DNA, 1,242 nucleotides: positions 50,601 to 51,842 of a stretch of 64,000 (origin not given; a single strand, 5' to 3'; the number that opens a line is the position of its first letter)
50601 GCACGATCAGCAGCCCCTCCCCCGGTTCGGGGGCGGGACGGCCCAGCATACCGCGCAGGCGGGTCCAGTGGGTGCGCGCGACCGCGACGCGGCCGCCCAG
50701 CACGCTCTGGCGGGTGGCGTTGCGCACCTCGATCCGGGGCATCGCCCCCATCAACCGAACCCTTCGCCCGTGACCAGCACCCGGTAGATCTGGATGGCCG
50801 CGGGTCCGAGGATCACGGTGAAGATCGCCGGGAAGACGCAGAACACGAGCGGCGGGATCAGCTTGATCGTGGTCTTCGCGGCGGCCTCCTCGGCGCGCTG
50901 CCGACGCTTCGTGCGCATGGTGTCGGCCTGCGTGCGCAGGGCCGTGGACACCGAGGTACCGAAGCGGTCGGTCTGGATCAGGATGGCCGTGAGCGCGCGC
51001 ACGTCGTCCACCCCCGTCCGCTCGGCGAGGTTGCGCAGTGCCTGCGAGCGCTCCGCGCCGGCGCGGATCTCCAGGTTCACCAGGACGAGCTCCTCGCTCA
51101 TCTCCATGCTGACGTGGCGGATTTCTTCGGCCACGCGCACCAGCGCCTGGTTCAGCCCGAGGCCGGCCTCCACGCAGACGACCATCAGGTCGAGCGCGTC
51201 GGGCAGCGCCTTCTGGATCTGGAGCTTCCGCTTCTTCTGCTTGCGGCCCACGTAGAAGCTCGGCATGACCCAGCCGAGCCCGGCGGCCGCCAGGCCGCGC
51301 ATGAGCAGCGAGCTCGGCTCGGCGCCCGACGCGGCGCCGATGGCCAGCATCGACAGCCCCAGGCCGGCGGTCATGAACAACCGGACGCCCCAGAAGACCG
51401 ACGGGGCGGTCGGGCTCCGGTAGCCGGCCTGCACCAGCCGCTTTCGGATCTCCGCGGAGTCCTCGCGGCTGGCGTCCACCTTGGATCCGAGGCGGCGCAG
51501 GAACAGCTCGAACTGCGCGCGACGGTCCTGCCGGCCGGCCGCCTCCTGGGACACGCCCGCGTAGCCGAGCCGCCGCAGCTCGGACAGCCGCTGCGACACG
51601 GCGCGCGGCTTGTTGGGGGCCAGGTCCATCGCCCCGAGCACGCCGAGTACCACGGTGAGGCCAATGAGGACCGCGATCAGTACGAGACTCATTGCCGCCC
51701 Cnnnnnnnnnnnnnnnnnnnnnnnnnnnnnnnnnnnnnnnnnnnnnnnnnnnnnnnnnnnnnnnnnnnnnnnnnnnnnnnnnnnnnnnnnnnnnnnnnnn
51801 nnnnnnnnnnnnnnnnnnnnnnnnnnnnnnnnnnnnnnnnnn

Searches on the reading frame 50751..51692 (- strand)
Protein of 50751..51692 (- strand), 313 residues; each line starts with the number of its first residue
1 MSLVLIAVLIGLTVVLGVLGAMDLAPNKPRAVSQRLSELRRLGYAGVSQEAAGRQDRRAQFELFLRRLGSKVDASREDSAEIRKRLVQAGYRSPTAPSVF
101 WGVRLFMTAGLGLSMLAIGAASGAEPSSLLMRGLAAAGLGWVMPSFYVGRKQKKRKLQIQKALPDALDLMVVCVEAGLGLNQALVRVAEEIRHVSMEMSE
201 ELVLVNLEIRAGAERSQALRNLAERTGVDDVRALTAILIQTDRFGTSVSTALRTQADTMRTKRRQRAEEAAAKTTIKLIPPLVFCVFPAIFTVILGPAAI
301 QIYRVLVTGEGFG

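Call 12: search_protein_families(library=pfam, proteins=[window:50751-51692:-], max_evalue=0.001)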
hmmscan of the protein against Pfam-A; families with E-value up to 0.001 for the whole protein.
window:50751-51692:- (313 aa): 1 family
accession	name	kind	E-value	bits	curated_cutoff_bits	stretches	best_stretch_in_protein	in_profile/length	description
PF00482.28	T2SSF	-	1.9e-19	70.3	25.2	1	166-295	1-124/125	Type II secretion system (T2SS), protein F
